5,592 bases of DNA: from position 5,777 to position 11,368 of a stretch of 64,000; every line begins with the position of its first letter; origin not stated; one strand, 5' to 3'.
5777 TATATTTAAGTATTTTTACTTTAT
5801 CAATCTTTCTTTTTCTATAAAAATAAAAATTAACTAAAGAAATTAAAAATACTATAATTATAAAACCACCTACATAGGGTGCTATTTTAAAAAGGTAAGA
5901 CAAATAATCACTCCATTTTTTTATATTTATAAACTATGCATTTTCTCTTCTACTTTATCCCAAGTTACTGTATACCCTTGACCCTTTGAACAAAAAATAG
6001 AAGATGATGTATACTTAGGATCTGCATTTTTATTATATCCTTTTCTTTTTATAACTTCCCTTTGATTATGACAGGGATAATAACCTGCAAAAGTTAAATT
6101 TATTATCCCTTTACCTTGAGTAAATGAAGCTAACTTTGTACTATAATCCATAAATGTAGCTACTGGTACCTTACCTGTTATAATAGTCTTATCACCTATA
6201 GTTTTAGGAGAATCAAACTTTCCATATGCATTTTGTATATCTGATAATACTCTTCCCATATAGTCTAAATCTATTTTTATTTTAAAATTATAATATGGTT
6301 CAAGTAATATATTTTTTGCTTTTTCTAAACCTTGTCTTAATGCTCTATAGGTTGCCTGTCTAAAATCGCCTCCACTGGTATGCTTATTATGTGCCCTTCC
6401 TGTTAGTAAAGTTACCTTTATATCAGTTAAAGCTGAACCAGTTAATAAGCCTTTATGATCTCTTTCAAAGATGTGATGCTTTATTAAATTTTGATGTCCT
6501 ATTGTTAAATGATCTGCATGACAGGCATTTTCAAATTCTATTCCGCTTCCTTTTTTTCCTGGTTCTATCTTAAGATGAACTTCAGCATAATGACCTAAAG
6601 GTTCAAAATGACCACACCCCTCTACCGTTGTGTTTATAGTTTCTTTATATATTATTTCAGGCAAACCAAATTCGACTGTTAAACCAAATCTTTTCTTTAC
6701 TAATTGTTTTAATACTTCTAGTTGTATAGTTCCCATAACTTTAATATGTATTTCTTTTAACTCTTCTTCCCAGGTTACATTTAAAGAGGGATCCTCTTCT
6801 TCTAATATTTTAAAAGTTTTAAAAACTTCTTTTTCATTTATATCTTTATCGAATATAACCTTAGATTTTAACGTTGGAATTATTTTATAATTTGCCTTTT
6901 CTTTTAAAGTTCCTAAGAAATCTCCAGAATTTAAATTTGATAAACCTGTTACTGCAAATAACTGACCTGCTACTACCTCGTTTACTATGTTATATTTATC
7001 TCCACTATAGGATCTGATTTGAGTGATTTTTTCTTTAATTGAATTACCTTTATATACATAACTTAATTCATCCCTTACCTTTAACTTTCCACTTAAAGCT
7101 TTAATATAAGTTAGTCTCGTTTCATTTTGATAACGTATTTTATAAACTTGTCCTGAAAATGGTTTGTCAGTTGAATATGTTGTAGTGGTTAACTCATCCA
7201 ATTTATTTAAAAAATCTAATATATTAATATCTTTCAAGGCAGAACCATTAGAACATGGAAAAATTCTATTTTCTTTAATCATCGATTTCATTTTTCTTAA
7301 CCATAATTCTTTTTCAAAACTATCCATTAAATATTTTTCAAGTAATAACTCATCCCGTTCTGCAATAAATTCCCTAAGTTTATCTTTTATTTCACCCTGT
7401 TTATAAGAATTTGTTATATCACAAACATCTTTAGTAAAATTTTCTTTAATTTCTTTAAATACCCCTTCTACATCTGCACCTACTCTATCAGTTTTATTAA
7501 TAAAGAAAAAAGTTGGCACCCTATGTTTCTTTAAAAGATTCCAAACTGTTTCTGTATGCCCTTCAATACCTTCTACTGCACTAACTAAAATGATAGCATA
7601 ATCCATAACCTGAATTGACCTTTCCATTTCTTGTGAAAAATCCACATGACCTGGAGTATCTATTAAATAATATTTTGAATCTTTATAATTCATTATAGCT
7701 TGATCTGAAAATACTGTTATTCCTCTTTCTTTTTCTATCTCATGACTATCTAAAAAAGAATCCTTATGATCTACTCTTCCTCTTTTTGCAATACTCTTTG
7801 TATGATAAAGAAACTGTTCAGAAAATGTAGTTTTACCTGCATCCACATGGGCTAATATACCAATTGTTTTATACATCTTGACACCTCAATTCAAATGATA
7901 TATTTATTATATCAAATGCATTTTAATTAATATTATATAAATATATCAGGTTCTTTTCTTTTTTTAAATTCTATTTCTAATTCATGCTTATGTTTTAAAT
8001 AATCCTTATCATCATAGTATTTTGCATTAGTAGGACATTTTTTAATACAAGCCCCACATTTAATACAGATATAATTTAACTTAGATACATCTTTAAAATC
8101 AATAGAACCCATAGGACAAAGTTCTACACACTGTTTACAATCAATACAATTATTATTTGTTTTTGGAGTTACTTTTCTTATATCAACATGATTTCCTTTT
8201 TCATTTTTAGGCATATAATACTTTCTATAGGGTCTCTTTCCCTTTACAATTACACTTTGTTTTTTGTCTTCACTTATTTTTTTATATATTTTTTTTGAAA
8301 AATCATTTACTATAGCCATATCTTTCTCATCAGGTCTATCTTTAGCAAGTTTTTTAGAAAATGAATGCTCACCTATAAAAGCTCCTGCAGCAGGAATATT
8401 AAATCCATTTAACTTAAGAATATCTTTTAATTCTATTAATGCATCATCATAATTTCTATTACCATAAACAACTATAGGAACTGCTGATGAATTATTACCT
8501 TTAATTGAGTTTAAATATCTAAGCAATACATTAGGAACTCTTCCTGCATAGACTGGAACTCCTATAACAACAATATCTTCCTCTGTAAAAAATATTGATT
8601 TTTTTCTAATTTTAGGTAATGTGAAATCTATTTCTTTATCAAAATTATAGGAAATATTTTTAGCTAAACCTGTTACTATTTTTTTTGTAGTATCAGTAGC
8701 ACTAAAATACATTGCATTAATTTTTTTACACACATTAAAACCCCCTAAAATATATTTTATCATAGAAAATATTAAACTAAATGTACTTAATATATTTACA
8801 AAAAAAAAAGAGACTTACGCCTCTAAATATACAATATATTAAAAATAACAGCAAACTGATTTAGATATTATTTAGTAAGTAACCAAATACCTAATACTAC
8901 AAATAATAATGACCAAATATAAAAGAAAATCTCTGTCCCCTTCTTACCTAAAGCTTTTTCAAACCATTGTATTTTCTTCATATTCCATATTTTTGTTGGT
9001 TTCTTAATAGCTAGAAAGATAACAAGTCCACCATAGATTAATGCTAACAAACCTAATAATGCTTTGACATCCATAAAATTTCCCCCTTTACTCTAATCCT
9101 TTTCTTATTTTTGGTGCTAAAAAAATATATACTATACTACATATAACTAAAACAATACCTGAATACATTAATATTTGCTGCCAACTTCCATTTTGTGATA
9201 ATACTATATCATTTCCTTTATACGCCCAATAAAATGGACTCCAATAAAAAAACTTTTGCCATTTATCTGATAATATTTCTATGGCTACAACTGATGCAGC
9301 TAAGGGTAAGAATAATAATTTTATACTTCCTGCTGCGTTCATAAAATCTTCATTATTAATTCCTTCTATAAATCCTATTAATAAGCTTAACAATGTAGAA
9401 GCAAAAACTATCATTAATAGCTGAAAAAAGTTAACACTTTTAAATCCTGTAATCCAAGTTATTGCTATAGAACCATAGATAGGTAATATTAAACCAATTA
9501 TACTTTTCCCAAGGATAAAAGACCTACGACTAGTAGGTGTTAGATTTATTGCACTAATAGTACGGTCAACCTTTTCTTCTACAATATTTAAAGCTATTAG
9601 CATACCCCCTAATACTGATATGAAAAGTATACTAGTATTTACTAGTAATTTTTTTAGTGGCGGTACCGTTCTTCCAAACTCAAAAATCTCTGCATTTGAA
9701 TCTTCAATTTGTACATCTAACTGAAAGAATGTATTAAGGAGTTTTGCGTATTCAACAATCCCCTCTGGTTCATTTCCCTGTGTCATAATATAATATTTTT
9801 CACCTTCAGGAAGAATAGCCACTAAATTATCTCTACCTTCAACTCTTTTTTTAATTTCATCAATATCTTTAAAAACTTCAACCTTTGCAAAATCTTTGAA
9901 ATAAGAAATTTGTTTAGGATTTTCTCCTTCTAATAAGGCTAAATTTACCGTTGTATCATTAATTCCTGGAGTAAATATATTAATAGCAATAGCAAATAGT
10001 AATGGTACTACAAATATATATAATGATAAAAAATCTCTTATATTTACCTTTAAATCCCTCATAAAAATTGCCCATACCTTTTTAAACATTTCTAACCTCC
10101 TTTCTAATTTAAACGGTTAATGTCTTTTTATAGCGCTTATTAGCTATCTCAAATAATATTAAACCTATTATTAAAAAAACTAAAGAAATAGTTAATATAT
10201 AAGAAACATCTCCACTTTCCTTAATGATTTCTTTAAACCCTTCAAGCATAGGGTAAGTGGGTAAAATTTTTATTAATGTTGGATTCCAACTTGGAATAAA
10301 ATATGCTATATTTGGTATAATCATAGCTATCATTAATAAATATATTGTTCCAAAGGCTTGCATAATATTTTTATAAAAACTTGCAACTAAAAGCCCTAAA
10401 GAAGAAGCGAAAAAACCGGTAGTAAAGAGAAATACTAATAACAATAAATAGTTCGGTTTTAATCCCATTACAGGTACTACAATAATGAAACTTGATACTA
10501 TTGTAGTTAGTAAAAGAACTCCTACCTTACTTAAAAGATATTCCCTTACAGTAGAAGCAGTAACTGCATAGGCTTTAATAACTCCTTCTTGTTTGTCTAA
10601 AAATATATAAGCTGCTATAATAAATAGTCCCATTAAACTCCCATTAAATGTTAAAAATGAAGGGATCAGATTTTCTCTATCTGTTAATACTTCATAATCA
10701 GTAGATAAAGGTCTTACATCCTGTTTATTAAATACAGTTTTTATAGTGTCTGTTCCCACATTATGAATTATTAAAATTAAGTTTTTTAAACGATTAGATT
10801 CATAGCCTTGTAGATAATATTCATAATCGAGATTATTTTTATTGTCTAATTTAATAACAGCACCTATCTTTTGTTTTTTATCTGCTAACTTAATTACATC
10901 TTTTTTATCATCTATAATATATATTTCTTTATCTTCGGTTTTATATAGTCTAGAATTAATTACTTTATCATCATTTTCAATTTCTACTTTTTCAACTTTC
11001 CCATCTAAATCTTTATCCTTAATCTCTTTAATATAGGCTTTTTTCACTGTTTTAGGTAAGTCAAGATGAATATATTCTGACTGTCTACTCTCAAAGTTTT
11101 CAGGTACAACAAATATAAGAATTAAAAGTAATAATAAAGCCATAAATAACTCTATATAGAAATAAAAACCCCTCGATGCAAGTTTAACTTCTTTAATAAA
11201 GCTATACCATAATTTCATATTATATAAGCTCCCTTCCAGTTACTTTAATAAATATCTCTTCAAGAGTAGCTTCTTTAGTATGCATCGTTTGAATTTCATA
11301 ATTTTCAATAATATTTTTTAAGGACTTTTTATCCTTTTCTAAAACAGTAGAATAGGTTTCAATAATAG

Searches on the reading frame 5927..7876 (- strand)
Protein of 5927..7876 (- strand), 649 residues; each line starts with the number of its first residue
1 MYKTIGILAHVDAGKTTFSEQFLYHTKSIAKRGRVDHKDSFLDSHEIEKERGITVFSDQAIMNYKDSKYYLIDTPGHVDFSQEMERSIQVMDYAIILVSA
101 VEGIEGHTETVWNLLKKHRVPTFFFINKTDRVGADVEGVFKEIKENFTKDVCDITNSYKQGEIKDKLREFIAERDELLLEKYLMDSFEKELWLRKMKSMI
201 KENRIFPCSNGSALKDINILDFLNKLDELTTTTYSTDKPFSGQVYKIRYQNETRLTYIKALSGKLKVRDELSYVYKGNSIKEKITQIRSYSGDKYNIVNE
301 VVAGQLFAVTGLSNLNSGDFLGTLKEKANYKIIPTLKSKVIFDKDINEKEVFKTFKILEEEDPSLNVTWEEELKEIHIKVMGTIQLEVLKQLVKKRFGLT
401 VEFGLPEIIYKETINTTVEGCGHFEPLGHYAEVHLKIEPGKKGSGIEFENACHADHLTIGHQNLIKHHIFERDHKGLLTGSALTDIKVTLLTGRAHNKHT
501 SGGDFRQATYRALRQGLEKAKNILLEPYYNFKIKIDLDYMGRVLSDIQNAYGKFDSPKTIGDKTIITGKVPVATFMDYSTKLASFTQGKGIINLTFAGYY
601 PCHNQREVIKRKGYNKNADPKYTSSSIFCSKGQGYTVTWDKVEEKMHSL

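Call 13: search_protein_families(library=ncbifam, proteins=[window:5927-7876:-], max_evalue=0.001)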
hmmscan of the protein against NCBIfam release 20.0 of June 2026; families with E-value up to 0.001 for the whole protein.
window:5927-7876:- (649 aa): 36 families (the best 25 are shown)
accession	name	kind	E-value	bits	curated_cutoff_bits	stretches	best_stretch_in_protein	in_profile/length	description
NF012153.1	tet_protect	equivalog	2.5e-136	455.4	775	1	5-599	3-614/614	tetracycline resistance ribosomal protection protein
NF009381.0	PRK12740.1-5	subfamily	1.3e-107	360.9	583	2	161-612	206-685/692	elongation factor G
TIGR00484.1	EF-G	equivalog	5.1e-92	309.2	659.4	2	162-600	209-675/691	elongation factor G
NF000120.3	47473_otr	exception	7.6e-91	305.5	900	1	5-591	5-605/608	tetracycline resistance ribosomal protection protein Otr(A)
NF033148.1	tet_protect_M_W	exception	3e-88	296.8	1100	1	4-615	5-625/639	TetM/TetW/TetO/TetS family tetracycline resistance ribosomal protection protein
NF012154.0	tet_protect_Q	exception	4.8e-85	286.1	1425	1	5-600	6-612/638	tetracycline resistance ribosomal protection protein Tet(Q)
NF012155.1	tet_protect_M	exception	5.7e-75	252.7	1420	1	4-604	5-615/639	tetracycline resistance ribosomal protection protein Tet(M)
NF009891.0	PRK13351.1-1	equivalog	1.7e-73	248.3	597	2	233-608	286-673/681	elongation factor G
NF058620.1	EFG2_Bacteroid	exception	1.4e-69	235.3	1000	3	3-157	10-164/717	elongation factor G2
NF009379.0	PRK12740.1-3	equivalog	1.2e-68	232.3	513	2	160-597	203-653/674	elongation factor G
NF009377.1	PRK12740.1-1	equivalog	5e-62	210.3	890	2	275-605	354-693/700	elongation factor G-like protein EF-G2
TIGR00490.1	aEF-2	equivalog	1.1e-59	202.2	738.45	3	3-160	20-179/720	elongation factor EF-2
TIGR01394.1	TypA_BipA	equivalog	1.7e-46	158.7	757.3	3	3-148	2-145/594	translational GTPase TypA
NF001964.0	PRK00741.1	equivalog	4.4e-39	134.3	473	2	3-153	13-167/529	peptide chain release factor 3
NF009892.0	PRK13351.1-3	equivalog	4.4e-38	131.1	640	1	2-397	3-411/623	elongation factor G-like protein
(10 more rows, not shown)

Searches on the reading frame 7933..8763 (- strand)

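Call 13: search_protein_families(library=ncbifam, proteins=[window:7933-8763:-], max_evalue=0.001)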
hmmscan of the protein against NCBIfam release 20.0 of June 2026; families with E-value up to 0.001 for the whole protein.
window:7933-8763:- (276 aa): 43 families (the best 25 are shown)
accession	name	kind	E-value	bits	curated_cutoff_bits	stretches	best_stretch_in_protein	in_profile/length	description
NF038196.1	ferrodoxin_EFR1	subfamily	3e-28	99.5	75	1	18-254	2-235/242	EFR1 family ferrodoxin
TIGR02745.1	ccoG_rdxA_fixG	equivalog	2.2e-08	33.5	316.7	1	199-244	226-268/435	cytochrome c oxidase accessory protein CcoG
NF058577.1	FdxA_fam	equivalog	3.5e-08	33.5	65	2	203-247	6-52/52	4Fe-4S ferredoxin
NF043039.1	HgcAB_like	equivalog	3.5e-08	33.4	285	1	196-247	293-348/350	HgcAB-like fusion protein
TIGR04041.1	activase_YjjW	hypoth_equivalog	4e-08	33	250.2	1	200-248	37-87/276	YjjW family glycine radical enzyme activase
TIGR01944.1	rnfB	subfamily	1.6e-07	31.1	68.7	1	187-249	96-161/190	RnfABCDGE type electron transport complex subunit B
NF007204.0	PRK09625.1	equivalog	4.3e-07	30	125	1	172-249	26-107/133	pyruvate flavodoxin oxidoreductase subunit delta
NF040864.1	HgcB_ferredoxin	equivalog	1.3e-06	28.1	99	1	203-247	13-60/93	mercury methylation ferredoxin HgcB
TIGR02179.1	PorD_KorD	subfamily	3.2e-06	27.2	60.05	1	194-247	14-71/78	2-oxoacid:acceptor oxidoreductase, delta subunit, pyruvate/2-ketoisovalerate family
NF010367.0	PRK13795.1-2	equivalog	4e-06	25.5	456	1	161-246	495-582/584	hypothetical protein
NF045480.1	FdxA_Actino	equivalog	5.2e-06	26.7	125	0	232-253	39-60/107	ferredoxin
TIGR02512.1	FeFe_hydrog_A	subfamily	6.6e-06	25.2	405.95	1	186-225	32-71/375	[FeFe] hydrogenase, group A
TIGR02700.1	flavo_MJ0208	hypoth_equivalog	7.2e-06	25.4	251.35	1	180-248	124-194/234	dihydromethanopterin reductase (acceptor)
TIGR01971.1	NuoI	subfamily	9.6e-06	25.2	113.05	1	177-250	18-100/121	NADH-quinone oxidoreductase, chain I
NF006221.0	PRK08348.1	subfamily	1e-05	25.2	124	1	202-251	42-95/136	NADH-plastoquinone oxidoreductase subunit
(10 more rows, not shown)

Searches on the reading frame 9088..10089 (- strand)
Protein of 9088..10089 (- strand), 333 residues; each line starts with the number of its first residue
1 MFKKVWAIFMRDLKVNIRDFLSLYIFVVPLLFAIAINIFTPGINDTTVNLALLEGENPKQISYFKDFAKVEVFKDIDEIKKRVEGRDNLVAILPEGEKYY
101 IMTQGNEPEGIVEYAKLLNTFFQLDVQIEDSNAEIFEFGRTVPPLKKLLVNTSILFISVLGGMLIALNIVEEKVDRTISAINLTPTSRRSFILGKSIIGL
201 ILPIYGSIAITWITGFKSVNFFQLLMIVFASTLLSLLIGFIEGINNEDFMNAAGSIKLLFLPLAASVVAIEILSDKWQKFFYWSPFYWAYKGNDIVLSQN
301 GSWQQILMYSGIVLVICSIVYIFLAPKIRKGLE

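Call 13: search_protein_families(library=ncbifam, proteins=[window:9088-10089:-], max_evalue=0.001)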
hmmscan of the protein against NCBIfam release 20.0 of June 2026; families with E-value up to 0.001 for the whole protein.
window:9088-10089:- (333 aa): 1 family
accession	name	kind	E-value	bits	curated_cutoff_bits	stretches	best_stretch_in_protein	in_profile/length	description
NF033858.1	ABC2_perm_RbbA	equivalog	0.00035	18.6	1050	1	136-212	703-779/909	ribosome-associated ATPase/putative transporter RbbA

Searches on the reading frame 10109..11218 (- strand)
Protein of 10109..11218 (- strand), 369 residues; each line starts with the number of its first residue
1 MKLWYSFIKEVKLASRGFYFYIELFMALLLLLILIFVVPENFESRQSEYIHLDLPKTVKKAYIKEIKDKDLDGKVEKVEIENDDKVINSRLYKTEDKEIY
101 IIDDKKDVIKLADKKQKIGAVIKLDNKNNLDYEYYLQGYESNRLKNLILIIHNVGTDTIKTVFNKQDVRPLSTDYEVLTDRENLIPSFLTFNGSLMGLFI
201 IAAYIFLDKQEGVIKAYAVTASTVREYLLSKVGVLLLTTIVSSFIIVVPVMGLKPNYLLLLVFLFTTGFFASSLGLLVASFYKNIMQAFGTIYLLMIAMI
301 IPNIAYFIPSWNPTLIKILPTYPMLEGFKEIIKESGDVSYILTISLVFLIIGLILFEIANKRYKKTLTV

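Call 45: search_protein_families(library=pfam, proteins=[window:10109-11218:-], max_evalue=1e-8)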
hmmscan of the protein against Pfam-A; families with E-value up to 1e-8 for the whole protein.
window:10109-11218:- (369 aa): 2 families
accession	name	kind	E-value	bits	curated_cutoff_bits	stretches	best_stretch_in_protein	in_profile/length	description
PF12698.13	ABC2_membrane_3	-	1.4e-16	61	31.6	1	22-356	6-341/347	ABC-2 family transporter protein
PF01061.29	ABC2_membrane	-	3.8e-09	36.8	26.9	1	177-330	51-208/211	ABC-2 type transporter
